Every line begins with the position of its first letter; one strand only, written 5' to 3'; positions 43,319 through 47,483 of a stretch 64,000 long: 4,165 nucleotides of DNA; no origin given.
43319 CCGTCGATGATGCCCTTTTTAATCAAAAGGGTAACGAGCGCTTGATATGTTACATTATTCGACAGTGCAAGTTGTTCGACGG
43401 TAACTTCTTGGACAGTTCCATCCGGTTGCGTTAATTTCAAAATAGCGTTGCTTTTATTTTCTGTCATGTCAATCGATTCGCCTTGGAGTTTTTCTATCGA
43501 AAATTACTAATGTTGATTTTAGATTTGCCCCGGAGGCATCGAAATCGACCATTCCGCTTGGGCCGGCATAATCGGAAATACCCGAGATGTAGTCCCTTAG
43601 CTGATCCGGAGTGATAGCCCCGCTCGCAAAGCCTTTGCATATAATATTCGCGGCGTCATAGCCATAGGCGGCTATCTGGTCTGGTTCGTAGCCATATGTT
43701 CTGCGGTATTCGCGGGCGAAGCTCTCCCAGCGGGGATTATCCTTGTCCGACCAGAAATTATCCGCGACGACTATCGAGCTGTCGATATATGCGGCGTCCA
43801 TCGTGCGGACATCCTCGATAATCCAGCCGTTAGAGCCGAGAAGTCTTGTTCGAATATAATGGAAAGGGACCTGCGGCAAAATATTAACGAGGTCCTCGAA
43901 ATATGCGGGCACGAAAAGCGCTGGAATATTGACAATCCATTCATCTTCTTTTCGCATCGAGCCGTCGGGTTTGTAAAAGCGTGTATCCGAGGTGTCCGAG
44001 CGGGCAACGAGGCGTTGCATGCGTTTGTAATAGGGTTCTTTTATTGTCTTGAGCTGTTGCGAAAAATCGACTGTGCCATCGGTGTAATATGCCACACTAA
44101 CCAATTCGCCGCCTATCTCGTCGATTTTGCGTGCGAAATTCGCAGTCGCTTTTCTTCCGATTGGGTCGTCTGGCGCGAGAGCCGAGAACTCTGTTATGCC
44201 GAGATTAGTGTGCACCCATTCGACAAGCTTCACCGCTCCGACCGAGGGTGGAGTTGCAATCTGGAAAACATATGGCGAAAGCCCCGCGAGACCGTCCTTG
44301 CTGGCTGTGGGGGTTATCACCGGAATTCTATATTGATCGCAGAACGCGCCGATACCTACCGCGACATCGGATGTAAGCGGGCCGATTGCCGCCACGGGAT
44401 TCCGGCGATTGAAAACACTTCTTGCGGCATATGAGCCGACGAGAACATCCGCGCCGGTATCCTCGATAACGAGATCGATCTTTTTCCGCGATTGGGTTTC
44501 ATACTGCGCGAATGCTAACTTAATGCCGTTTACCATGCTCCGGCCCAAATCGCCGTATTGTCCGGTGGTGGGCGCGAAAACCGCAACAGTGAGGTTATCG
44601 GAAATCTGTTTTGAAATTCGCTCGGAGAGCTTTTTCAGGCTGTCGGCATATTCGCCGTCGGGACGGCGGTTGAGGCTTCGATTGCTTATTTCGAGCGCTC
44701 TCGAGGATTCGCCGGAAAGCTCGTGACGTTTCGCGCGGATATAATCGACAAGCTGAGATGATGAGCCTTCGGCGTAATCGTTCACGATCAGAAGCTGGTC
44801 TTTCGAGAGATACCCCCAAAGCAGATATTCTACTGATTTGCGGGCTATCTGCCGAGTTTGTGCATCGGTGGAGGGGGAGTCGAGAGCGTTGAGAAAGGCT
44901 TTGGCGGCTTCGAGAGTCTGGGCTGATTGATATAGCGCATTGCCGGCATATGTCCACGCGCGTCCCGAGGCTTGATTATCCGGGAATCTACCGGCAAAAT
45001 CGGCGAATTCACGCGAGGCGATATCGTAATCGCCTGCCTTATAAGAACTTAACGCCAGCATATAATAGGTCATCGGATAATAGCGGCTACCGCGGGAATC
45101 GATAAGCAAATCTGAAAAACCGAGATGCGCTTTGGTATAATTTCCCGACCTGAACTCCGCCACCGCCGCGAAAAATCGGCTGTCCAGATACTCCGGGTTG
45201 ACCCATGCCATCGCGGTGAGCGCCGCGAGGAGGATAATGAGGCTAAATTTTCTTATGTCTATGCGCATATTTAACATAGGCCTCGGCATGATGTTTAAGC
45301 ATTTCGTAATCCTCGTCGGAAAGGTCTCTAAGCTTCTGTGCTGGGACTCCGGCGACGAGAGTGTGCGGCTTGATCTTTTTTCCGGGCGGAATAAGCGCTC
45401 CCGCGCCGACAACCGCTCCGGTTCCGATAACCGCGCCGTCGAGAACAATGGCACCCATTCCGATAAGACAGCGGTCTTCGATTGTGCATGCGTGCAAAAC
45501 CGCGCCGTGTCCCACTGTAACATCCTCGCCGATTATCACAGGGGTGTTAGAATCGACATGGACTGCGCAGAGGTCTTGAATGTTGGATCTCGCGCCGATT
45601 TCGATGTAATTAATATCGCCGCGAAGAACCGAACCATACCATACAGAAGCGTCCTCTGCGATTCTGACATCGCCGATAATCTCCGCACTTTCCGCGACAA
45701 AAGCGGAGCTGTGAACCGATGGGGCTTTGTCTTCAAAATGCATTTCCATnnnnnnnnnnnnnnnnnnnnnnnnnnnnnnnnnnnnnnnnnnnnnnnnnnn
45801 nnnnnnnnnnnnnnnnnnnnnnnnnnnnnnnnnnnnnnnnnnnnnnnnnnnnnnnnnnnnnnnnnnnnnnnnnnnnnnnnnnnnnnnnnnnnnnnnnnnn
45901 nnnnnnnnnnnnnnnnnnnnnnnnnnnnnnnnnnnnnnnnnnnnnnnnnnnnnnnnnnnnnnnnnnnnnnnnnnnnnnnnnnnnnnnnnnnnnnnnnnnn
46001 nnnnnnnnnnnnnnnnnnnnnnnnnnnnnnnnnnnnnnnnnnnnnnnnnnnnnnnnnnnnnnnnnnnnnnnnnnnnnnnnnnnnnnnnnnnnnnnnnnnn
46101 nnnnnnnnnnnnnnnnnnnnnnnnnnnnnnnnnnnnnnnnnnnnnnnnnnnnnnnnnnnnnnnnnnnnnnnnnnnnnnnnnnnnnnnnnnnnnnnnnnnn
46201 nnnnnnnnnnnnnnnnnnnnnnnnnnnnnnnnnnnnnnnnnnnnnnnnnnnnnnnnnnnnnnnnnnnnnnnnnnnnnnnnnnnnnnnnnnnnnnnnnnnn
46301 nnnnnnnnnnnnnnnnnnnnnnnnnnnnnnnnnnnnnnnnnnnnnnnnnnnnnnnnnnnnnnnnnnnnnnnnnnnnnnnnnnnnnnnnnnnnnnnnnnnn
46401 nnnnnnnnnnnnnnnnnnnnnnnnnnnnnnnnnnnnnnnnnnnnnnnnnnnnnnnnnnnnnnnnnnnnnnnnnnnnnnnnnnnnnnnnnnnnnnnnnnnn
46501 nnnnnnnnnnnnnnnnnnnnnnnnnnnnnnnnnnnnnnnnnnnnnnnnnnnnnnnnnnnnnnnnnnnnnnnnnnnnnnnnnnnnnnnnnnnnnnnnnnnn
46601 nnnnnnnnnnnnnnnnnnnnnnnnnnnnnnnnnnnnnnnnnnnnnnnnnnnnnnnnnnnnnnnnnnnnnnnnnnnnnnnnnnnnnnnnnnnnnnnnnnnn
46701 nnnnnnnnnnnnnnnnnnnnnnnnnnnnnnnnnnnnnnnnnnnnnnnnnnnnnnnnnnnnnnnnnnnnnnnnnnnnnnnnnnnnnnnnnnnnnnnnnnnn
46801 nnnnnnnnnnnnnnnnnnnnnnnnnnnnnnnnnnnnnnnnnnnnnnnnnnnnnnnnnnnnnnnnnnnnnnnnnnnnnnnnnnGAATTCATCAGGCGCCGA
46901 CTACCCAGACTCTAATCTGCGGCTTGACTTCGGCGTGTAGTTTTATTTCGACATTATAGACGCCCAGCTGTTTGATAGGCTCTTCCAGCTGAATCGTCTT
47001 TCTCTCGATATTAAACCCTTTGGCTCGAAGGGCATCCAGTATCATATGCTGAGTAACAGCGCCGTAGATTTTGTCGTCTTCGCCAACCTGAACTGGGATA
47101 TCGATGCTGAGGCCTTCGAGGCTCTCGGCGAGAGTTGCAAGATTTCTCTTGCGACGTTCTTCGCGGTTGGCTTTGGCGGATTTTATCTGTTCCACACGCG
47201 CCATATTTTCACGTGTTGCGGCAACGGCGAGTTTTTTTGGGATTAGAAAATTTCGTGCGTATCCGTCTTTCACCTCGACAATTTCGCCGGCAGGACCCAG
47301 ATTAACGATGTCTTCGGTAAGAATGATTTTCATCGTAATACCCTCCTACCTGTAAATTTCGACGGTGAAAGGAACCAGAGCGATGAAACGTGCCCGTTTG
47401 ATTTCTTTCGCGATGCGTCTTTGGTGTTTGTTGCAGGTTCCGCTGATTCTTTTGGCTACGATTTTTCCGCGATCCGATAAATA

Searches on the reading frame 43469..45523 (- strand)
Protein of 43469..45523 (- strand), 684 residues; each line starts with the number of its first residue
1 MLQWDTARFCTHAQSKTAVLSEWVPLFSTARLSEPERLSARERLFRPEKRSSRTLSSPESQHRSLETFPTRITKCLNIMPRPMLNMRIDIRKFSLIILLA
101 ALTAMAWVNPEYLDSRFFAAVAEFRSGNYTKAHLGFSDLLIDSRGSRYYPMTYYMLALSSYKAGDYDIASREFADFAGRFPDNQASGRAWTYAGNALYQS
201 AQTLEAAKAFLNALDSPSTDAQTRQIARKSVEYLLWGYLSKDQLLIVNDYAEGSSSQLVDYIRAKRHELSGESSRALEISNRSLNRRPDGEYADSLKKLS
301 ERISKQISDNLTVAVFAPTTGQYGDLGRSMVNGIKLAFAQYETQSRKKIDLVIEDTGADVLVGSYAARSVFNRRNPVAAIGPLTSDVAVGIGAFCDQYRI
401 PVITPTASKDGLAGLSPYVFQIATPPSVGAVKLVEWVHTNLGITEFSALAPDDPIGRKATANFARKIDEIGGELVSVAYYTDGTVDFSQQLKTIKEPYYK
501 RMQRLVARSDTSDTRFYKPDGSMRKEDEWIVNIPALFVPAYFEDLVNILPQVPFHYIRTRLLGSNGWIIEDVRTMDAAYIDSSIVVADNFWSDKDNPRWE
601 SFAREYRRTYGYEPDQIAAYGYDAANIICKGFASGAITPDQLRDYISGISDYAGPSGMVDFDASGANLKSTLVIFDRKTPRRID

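Call 55: search_protein_families(library=pfam, proteins=[window:43469-45523:-], max_evalue=0.001)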
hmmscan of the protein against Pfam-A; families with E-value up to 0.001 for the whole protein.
window:43469-45523:- (684 aa): 5 families
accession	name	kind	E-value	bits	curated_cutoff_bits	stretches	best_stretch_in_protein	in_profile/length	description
PF13458.12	Peripla_BP_6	-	1.3e-40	140.6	31.7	1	312-670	3-331/343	Periplasmic binding protein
PF01094.35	ANF_receptor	-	3.9e-11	43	25.4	1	347-496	23-175/353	Receptor family ligand binding region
PF13432.12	TPR_16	-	2.8e-05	24.9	32.7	0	154-216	1-60/65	Tetratricopeptide repeat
PF14853.12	Fis1_TPR_C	-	5.7e-05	23.7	25.3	0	115-133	3-21/53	Fis1 C-terminal tetratricopeptide repeat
PF07719.23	TPR_2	-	0.00023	21.5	27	0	188-214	2-28/34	Tetratricopeptide repeat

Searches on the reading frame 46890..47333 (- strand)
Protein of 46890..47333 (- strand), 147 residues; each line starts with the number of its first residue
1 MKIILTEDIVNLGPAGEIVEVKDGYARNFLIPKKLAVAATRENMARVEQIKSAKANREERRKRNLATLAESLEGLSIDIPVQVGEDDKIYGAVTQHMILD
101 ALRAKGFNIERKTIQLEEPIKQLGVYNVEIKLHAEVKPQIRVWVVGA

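Call 55: search_protein_families(library=pfam, proteins=[window:46890-47333:-], max_evalue=0.001)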
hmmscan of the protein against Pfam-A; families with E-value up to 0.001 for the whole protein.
window:46890-47333:- (147 aa): 2 families
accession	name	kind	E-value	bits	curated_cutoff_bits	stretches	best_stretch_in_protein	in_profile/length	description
PF03948.19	Ribosomal_L9_C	-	5.2e-26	91.3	23.2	1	66-145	4-85/86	Ribosomal protein L9, C-terminal domain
PF01281.25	Ribosomal_L9_N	-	1.1e-23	83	20.7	1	1-46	1-46/47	Ribosomal protein L9, N-terminal domain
